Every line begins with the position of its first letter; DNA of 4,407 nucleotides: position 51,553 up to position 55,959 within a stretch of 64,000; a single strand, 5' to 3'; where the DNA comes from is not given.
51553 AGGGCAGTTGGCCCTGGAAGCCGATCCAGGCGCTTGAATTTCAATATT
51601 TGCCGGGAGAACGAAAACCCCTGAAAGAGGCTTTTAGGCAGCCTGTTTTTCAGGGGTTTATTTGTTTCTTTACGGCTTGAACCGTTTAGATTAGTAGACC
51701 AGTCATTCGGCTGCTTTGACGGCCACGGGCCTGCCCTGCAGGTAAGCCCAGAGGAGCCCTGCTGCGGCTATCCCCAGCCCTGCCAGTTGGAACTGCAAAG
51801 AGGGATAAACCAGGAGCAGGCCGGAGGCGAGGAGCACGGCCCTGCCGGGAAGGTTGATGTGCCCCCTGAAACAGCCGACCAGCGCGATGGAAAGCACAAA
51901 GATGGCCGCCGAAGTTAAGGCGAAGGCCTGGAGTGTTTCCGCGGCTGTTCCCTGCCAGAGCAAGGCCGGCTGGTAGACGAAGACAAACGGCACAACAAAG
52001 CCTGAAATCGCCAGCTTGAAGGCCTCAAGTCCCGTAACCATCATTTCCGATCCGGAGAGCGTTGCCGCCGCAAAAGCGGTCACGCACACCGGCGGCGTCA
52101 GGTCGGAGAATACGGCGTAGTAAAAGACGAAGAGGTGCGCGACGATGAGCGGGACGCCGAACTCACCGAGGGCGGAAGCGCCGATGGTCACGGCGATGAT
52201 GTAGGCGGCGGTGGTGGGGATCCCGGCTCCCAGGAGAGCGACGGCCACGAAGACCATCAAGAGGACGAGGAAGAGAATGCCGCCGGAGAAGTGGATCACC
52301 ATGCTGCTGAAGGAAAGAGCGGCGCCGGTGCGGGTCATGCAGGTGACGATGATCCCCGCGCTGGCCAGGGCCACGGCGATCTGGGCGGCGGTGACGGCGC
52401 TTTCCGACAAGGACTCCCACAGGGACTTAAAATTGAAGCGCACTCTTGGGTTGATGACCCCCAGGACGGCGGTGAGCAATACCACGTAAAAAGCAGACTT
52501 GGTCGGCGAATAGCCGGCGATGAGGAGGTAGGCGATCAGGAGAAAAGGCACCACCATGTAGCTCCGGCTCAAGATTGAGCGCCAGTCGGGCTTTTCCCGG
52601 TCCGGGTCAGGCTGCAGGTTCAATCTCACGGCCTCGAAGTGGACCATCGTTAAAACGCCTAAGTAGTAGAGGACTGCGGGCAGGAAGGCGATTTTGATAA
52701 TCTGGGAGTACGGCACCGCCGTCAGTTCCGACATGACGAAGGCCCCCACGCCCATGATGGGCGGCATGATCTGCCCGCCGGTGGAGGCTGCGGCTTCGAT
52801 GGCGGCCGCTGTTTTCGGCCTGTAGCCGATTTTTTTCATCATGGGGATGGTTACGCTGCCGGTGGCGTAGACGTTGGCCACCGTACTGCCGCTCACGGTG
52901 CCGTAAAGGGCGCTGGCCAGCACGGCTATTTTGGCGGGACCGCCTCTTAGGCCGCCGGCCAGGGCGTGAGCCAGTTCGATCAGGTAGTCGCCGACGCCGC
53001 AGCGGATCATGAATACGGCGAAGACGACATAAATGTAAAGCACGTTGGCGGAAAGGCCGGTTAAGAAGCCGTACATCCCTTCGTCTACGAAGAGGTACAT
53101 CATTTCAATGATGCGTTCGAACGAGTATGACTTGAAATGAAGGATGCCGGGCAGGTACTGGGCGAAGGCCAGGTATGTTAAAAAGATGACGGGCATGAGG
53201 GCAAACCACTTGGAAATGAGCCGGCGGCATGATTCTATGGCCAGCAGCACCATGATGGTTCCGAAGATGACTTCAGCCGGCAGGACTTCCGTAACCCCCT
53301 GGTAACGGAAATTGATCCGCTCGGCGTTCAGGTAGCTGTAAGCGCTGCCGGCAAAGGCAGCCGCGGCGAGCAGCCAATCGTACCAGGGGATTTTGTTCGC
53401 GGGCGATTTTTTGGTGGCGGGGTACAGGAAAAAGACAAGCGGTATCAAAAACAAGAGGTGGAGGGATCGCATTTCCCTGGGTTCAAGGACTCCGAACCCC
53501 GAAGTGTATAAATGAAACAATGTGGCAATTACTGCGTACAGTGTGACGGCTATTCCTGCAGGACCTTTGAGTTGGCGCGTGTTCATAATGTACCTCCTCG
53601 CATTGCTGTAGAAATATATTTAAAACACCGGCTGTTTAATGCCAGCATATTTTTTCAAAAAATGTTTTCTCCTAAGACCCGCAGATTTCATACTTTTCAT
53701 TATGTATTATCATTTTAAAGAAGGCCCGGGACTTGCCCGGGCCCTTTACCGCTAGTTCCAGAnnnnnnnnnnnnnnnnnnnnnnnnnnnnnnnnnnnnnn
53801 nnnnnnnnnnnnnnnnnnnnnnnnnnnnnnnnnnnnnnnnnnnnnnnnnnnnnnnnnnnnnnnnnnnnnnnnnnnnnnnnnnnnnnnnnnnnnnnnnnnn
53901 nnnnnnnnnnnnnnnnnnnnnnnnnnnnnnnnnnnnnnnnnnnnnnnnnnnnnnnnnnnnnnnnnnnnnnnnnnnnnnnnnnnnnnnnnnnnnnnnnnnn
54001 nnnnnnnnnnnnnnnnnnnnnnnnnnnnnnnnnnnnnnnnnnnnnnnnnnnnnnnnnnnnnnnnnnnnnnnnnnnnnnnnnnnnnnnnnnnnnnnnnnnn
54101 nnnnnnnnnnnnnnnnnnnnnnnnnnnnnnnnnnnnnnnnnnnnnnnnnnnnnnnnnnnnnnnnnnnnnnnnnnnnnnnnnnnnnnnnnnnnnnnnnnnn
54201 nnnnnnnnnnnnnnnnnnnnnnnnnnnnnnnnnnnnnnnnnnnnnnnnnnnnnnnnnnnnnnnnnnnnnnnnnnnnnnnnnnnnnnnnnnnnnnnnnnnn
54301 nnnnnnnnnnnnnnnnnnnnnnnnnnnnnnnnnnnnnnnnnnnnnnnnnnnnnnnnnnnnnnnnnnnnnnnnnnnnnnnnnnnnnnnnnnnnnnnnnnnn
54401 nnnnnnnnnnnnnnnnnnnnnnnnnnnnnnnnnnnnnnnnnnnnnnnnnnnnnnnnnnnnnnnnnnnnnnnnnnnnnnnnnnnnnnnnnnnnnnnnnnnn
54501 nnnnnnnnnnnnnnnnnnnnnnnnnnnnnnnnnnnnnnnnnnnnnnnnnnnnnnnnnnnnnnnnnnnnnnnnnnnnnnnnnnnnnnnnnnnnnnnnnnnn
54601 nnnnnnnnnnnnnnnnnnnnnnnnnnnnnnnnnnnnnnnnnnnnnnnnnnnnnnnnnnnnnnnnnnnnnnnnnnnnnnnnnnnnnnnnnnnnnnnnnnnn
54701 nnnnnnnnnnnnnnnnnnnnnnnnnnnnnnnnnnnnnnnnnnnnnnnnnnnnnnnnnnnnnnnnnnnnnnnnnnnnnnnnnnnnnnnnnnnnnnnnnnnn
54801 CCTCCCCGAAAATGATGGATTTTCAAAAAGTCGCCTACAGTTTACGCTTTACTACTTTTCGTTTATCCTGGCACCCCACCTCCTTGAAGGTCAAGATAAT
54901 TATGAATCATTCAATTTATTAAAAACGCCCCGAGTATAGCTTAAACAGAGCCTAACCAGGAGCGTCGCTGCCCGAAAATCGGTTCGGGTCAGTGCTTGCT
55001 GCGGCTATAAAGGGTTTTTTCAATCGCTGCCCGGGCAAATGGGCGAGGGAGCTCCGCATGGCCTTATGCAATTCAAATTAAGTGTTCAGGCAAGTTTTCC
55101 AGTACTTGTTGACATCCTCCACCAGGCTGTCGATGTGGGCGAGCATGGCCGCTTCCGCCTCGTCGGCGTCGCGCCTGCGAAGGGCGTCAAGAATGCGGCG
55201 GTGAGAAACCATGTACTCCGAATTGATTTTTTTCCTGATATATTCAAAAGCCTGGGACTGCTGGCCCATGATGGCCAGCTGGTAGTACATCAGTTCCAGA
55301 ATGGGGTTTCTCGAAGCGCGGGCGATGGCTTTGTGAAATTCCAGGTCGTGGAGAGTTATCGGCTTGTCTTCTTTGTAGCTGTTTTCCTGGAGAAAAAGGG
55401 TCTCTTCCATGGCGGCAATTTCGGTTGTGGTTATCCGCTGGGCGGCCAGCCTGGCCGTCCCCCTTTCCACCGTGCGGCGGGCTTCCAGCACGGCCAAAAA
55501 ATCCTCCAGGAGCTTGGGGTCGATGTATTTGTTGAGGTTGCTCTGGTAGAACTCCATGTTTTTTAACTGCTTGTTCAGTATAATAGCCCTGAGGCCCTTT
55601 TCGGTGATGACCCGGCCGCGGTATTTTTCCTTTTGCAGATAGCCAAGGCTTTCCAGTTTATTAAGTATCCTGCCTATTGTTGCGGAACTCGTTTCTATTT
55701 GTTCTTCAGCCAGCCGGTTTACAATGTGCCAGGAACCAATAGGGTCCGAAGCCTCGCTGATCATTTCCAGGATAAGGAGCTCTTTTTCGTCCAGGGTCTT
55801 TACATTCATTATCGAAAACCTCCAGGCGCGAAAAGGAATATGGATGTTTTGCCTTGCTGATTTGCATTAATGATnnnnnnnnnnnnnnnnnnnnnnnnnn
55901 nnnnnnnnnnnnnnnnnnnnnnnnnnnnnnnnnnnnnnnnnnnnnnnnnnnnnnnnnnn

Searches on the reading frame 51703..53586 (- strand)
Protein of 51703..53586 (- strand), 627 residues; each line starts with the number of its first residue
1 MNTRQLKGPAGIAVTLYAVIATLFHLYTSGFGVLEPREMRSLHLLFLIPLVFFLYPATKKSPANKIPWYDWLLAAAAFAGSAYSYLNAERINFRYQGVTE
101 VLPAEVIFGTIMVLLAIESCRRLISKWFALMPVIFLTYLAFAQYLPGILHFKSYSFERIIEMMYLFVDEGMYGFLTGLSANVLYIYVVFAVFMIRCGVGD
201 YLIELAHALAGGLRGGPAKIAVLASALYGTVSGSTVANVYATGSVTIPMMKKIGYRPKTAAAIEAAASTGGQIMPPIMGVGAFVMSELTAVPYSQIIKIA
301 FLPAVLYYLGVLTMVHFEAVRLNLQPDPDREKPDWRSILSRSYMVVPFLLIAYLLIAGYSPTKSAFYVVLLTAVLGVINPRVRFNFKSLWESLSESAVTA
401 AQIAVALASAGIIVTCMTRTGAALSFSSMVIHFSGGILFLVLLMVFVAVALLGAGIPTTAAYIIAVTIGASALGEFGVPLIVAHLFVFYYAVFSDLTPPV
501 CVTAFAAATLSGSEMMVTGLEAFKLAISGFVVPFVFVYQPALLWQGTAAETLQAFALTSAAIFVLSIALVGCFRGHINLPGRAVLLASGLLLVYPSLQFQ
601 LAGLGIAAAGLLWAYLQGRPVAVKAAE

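Call 12: find_encoding_contigs(protein=window:51703-53586:-, flank=10000, max_places=1)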
Protein window:51703-53586:- (627 aa): no gene with exactly this product is on record in the collection.

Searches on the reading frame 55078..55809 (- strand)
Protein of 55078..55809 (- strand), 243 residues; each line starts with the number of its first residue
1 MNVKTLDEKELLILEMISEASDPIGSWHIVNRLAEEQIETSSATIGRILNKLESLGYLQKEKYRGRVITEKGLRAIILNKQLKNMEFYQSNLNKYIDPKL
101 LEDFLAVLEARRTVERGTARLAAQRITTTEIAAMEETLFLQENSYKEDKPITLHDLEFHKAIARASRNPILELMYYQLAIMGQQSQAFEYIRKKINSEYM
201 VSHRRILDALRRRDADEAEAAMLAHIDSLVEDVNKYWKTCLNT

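Call 14: find_encoding_contigs(protein=window:55078-55809:-, flank=10000, max_places=1)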
Protein window:55078-55809:- (243 aa): 2 contigs read that carry it; 1 place shown.
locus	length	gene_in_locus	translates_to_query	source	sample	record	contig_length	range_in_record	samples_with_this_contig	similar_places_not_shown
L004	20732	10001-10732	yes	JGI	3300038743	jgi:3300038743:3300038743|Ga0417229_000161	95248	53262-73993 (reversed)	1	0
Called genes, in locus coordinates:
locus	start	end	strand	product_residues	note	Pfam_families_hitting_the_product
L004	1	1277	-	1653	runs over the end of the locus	PF13205:Big_5, PF01835:MG2 (faint), PF07703:A2M_BRD, PF00207:A2M (weak)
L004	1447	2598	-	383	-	PF00696:AA_kinase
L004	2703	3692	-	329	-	PF01118:Semialdhyde_dh, PF02774:Semialdhyde_dhC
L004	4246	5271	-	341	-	PF01118:Semialdhyde_dh, PF02774:Semialdhyde_dhC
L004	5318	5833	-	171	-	PF12837:Fer4_6 (faint), PF12838:Fer4_7 (weak), PF13187:Fer4_9 (weak), PF13237:Fer4_10 (faint), PF25160:LdpA_Fe-S-bd (weak), PF00037:Fer4 (weak)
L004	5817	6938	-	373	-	PF00070:Pyr_redox (faint), PF01134:GIDA (faint), PF01266:DAO (faint), PF03486:HI0933_like (weak), PF07992:Pyr_redox_2, PF12831:FAD_oxidored, PF13450:NAD_binding_8 (weak), PF13738:Pyr_redox_3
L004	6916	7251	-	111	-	PF13510:Fer2_4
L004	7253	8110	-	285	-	PF00701:DHDPS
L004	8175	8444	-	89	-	PF17806:SO_alpha_A3, PF04324:Fer2_BFD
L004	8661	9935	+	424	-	PF07992:Pyr_redox_2 (faint), PF01266:DAO, PF13450:NAD_binding_8 (weak)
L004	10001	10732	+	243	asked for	PF08461:WHD_RNase_R, PF07729:FCD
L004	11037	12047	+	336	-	PF16868:NMT1_3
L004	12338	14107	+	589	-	PF06808:DctM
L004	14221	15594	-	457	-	PF05673:DUF815, PF13191:AAA_16 (weak), PF00004:AAA (weak)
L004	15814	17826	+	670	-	-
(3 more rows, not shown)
